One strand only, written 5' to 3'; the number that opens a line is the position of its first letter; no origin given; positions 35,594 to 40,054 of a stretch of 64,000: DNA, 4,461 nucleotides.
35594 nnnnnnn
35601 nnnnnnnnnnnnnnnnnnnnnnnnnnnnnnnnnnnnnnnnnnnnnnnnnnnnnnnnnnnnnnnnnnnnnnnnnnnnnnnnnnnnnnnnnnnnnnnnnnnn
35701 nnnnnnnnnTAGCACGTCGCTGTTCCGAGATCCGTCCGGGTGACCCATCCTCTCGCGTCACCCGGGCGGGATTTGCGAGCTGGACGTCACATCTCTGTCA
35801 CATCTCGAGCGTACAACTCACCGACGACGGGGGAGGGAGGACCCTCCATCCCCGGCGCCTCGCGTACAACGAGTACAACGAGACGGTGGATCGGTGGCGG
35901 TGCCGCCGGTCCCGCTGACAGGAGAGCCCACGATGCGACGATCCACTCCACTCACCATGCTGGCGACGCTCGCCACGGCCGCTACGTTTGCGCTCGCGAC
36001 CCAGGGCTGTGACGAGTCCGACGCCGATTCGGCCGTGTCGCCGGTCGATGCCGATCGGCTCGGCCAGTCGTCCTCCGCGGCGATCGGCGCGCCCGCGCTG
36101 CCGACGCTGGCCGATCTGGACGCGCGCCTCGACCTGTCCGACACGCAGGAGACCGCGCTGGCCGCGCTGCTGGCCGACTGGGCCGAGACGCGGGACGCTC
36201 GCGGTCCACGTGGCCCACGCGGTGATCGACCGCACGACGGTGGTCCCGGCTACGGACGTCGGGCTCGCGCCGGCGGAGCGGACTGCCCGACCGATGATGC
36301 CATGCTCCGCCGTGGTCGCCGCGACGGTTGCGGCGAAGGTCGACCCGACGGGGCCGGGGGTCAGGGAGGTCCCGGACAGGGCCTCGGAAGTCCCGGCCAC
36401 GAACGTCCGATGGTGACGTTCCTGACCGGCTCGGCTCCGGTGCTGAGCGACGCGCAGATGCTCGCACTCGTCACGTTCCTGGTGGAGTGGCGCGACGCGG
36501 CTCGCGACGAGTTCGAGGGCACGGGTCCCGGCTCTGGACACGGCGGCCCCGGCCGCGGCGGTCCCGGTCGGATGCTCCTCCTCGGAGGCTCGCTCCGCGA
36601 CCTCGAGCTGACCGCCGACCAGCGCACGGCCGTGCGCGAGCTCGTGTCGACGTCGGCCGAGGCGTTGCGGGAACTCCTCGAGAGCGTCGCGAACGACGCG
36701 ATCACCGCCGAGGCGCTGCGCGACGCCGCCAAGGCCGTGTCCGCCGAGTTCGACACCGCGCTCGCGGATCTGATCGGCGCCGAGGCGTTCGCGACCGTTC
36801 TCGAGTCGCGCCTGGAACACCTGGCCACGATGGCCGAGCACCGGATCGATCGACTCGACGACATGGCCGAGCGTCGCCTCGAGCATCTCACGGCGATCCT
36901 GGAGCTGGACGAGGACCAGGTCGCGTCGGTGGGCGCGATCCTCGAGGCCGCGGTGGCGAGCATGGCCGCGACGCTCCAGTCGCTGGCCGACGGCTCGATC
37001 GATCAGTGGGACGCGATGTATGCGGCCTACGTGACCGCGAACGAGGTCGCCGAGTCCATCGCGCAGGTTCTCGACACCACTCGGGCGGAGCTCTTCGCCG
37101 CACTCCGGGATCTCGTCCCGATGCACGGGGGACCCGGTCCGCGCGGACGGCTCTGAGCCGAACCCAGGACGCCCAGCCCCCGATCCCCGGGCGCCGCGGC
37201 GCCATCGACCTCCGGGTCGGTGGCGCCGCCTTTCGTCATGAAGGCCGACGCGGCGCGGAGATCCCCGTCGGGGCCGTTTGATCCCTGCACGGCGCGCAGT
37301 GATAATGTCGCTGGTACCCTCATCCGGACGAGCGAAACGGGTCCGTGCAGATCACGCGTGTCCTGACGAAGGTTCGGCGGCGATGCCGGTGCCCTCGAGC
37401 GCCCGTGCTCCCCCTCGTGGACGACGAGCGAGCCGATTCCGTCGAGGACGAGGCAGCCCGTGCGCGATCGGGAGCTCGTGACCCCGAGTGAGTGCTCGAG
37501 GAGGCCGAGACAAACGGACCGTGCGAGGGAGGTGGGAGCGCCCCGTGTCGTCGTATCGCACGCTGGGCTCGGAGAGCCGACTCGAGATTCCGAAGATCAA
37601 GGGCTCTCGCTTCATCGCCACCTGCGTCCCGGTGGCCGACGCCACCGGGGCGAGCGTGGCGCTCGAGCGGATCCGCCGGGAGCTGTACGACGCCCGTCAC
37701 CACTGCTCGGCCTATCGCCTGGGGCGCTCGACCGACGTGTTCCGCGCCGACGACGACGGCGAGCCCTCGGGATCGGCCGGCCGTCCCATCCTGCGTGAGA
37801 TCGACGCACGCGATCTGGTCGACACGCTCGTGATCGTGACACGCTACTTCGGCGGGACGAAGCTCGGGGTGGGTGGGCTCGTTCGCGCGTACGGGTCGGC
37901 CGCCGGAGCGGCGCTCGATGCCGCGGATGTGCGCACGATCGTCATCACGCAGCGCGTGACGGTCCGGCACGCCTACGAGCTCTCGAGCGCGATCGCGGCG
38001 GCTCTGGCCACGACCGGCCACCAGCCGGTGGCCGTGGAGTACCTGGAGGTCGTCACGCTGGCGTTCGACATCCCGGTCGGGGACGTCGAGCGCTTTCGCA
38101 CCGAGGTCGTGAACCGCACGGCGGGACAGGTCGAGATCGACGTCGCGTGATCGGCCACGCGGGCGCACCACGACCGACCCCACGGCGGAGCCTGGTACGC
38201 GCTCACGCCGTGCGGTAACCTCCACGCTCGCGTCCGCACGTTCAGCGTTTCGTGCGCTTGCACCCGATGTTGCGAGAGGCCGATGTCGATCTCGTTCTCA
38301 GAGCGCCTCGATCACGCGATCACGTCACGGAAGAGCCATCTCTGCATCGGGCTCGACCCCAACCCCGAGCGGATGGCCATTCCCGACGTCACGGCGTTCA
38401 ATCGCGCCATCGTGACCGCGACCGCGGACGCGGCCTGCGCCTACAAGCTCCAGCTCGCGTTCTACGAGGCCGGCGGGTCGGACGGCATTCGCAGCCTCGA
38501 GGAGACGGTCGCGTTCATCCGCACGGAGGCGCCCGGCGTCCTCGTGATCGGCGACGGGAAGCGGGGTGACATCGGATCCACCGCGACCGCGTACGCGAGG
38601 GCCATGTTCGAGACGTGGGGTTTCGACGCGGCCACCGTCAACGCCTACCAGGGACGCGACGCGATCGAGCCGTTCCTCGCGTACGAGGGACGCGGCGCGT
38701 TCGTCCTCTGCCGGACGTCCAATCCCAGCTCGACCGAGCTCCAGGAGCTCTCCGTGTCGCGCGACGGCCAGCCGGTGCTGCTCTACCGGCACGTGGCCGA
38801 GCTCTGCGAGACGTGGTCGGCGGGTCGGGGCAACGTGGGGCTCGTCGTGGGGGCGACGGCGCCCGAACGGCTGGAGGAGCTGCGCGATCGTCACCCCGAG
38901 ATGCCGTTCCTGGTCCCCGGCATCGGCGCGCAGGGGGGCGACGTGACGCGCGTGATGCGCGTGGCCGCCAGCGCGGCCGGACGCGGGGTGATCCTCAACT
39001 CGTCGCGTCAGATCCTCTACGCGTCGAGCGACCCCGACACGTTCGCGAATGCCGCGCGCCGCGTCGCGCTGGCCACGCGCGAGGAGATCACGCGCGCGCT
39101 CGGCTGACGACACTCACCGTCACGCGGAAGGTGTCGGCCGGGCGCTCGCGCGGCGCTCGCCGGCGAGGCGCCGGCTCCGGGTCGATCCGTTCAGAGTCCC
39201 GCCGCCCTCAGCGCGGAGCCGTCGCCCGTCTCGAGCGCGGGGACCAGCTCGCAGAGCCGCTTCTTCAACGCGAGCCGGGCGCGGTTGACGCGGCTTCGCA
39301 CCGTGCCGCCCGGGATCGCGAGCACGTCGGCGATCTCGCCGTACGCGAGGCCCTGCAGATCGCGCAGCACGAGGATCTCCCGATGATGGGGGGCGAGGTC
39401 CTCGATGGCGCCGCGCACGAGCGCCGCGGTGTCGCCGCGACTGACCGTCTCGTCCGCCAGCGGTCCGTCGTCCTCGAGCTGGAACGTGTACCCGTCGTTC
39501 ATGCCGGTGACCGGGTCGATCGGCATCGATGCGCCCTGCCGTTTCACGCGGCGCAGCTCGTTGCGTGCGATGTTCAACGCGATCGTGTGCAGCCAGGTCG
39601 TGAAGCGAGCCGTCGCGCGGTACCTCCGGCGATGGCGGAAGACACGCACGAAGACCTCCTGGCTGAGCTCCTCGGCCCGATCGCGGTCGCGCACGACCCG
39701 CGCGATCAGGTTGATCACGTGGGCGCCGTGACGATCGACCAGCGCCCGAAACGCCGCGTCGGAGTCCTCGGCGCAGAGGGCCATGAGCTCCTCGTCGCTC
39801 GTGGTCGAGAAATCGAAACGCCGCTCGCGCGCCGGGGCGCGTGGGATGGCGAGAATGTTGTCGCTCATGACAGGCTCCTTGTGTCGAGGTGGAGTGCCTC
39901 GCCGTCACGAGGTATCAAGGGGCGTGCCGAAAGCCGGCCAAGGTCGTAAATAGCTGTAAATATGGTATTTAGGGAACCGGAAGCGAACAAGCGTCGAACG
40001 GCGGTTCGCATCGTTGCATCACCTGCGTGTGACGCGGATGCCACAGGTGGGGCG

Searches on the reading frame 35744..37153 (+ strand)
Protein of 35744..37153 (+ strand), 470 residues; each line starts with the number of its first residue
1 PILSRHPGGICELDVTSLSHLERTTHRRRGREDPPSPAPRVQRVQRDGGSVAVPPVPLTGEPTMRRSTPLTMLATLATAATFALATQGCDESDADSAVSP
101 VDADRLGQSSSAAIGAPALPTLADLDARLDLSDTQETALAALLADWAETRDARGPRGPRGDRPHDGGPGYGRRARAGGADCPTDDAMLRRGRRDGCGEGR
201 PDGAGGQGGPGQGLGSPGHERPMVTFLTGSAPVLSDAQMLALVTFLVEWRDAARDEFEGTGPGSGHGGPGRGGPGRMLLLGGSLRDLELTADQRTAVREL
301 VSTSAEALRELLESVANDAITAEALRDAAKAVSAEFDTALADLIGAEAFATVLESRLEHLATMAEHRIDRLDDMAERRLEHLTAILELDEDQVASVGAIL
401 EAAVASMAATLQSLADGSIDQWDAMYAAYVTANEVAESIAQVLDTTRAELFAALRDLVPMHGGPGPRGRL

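Call 8: search_protein_families(library=pfam, proteins=[window:35744-37153:+], max_evalue=0.001)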
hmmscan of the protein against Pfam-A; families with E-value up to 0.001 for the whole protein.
window:35744-37153:+ (470 aa): 1 family
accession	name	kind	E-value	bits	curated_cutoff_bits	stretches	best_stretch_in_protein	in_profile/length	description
PF07813.17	LTXXQ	-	3.9e-05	24.7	24.3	0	285-379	11-82/100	LTXXQ motif family protein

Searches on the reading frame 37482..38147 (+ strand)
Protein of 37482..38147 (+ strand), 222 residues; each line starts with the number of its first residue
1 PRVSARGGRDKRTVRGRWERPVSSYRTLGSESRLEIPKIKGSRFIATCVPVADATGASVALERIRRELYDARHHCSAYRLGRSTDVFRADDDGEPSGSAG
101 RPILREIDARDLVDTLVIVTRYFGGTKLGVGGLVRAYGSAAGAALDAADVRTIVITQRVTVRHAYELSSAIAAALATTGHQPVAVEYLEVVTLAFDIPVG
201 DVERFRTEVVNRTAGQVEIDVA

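Call 8: search_protein_families(library=pfam, proteins=[window:37482-38147:+], max_evalue=0.001)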
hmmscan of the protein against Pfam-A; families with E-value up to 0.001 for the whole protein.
window:37482-38147:+ (222 aa): 2 families
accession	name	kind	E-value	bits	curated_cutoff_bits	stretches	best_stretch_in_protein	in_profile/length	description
PF01205.25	UPF0029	-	4.1e-34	117.2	27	1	40-145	1-107/107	Uncharacterized protein family UPF0029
PF09186.17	DUF1949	-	2.9e-07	30.7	23.7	1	165-216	5-56/56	Domain of unknown function (DUF1949)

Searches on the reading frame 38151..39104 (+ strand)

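Call 8: search_protein_families(library=pfam, proteins=[window:38151-39104:+], max_evalue=0.001)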
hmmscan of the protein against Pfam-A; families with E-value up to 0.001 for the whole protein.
window:38151-39104:+ (318 aa): 1 family
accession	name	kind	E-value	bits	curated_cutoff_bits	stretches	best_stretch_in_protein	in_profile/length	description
PF00215.30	OMPdecase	-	2.4e-29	103.3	27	1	63-297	2-216/221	Orotidine 5'-phosphate decarboxylase / HUMPS family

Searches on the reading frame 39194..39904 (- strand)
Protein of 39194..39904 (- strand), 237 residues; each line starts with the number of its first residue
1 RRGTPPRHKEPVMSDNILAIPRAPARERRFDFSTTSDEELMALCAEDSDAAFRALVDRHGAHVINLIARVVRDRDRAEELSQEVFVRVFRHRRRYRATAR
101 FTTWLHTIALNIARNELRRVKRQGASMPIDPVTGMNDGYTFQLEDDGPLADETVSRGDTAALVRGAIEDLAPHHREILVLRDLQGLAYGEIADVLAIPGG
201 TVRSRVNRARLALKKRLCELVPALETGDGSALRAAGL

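Call 8: search_protein_families(library=pfam, proteins=[window:39194-39904:-], max_evalue=0.001)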
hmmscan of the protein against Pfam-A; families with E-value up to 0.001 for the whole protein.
window:39194-39904:- (237 aa): 3 families
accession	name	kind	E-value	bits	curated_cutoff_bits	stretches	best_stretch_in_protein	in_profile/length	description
PF04542.20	Sigma70_r2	-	2.6e-14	53.2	24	1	55-122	1-70/71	Sigma-70 region 2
PF08281.18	Sigma70_r4_2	-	9.9e-12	44.8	25.7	1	163-213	4-54/54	Sigma-70, region 4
PF04545.22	Sigma70_r4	-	1.6e-11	43.9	24.1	1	166-215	1-50/50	Sigma-70, region 4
